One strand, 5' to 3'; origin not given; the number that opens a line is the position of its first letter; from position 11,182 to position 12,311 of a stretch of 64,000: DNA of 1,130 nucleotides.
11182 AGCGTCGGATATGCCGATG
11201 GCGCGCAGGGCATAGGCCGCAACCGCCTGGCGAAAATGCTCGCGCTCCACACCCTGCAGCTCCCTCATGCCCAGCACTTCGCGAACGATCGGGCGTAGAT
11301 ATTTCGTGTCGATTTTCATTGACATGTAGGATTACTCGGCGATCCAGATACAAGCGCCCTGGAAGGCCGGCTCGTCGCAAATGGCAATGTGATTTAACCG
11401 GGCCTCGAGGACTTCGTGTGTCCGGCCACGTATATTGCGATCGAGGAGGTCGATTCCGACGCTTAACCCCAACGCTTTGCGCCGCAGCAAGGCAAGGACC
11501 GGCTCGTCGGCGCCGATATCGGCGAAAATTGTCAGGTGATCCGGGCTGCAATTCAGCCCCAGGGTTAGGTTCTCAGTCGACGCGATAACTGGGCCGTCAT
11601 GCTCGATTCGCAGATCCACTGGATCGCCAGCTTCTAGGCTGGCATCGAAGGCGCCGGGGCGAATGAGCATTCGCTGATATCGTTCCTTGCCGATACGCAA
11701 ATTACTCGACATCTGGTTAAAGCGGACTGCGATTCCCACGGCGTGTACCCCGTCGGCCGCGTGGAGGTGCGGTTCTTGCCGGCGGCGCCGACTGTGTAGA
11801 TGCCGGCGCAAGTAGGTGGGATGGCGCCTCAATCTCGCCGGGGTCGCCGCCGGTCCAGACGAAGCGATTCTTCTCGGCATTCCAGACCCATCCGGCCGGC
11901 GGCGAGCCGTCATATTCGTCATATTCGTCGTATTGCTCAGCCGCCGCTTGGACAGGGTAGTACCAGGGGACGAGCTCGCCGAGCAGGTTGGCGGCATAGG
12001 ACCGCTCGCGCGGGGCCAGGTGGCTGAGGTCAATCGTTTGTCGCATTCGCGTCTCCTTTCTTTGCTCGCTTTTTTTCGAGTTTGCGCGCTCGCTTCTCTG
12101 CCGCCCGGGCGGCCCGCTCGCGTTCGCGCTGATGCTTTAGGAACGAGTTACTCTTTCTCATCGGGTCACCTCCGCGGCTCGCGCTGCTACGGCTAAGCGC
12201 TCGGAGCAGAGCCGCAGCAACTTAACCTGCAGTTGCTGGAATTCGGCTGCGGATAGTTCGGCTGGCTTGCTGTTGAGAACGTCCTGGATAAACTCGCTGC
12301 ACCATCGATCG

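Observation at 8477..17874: Satellite-like gene set: replicase, small terminase, prohead protease and tape measure, but no large terminase, portal, capsid or other tail genes, in one tightly coupled operon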

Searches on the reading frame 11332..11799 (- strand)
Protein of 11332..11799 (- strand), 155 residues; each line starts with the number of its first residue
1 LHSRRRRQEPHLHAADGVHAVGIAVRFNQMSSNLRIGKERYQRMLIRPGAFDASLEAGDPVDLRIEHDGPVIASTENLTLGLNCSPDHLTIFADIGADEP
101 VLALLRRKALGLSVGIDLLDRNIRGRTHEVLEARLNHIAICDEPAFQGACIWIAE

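Call 37: search_solved_structures(query=window:11332-11799:-, max_evalue=10, show_alignments=2)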
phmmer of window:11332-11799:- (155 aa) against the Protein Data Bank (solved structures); distinct sequences matched with E-value up to 10: 12.
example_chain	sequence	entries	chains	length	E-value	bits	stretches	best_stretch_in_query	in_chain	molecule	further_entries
2nv2_B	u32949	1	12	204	0.17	15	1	54-87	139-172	Glutamine amidotransferase subunit pdxT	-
2nv0_A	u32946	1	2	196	0.27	14.3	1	54-87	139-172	Glutamine amidotransferase subunit pdxT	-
7ogk_A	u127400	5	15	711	0.33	14.1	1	69-137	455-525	Polyribonucleotide nucleotidyltransferase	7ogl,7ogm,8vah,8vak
9ibh_A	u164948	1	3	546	0.33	14.1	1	68-137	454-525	Polyribonucleotide nucleotidyltransferase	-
3gcm_A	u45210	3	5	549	0.33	14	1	68-137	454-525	Polyribonucleotide nucleotidyltransferase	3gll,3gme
3h1c_A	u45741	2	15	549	0.33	14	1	68-137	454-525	Polyribonucleotide nucleotidyltransferase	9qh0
3cdi_A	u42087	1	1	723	0.34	14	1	69-137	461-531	Polynucleotide phosphorylase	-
3cdj_A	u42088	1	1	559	0.34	14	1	68-137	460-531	Polynucleotide phosphorylase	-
1r9g_A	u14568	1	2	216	0.37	13.9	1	54-87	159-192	Hypothetical protein yaaE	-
5yjj_A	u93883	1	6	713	0.58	13.3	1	68-136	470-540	Polyribonucleotide nucleotidyltransferase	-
5xex_A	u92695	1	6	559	0.67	13.1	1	68-136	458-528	Polyribonucleotide nucleotidyltransferase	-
6d6k_A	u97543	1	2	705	0.9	12.6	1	69-137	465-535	Polyribonucleotide nucleotidyltransferase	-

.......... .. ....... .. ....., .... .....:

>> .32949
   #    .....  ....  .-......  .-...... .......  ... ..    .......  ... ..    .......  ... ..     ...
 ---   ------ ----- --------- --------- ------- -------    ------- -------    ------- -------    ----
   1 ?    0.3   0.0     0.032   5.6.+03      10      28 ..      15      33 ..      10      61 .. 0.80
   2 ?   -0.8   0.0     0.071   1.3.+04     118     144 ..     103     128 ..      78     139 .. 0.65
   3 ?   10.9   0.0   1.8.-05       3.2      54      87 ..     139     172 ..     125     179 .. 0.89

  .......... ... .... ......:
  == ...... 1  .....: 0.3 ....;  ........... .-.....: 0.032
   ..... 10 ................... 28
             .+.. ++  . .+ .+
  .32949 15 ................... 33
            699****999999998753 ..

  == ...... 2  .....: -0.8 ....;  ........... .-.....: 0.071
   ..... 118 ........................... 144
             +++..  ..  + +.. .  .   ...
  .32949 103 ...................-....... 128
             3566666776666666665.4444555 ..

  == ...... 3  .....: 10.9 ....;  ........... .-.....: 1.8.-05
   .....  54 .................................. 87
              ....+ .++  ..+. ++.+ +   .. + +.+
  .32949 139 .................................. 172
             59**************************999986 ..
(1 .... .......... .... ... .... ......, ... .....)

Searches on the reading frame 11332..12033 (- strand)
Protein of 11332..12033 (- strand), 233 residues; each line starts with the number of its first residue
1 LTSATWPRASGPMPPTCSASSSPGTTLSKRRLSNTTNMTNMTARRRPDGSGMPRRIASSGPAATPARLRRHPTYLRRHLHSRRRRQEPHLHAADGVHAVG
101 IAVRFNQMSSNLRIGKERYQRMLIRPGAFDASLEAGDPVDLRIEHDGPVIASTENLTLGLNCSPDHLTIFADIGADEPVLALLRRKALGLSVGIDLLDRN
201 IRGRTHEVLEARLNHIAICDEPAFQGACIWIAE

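Call 6: search_protein_families(library=pfam, max_evalue=0.1, proteins=[window:11332-12033:-])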
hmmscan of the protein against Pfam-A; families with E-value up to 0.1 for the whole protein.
window:11332-12033:- (233 aa): 1 family
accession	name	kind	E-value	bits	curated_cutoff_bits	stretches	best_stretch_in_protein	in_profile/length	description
PF04586.22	Peptidase_S78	-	3.3e-06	27.8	21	1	98-229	16-152/165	Caudovirus prohead serine protease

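Call 8: search_protein_families(library=phrogs, max_evalue=0.01, proteins=[window:11332-12033:-])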
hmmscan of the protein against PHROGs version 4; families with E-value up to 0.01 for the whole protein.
window:11332-12033:- (233 aa): 2 families
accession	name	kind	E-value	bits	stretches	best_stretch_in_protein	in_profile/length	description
phrog_80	-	head and packaging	2.1e-06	28.3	1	96-159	236-295/607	head maturation protease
phrog_13042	-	head and packaging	0.0029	17.8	1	119-173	47-102/386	major head protein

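Call 45: search_protein_families(library=ncbifam, max_evalue=0.01, proteins=[window:11332-12033:-])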
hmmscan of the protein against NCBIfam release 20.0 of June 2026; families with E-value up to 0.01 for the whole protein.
window:11332-12033:- (233 aa): 1 family
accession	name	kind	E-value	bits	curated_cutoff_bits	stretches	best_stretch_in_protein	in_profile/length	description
TIGR01543.1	proheadase_HK97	equivalog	0.00032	20.9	59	1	121-229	19-135/142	HK97 family phage prohead protease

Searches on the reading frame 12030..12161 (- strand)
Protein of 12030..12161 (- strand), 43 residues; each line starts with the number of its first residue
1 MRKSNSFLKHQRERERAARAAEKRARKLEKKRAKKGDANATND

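Call 6: search_protein_families(library=pfam, max_evalue=0.1, proteins=[window:12030-12161:-])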
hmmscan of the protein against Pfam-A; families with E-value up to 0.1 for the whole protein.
window:12030-12161:- (43 aa): 1 family
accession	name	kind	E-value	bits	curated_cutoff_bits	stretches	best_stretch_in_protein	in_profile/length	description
PF15811.11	SVIP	-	0.051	14.2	27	1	13-34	20-41/66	Small VCP/p97-interacting protein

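Call 8: search_protein_families(library=phrogs, max_evalue=0.01, proteins=[window:12030-12161:-])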
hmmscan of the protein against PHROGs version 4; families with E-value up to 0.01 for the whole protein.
window:12030-12161:- (43 aa): 0 families
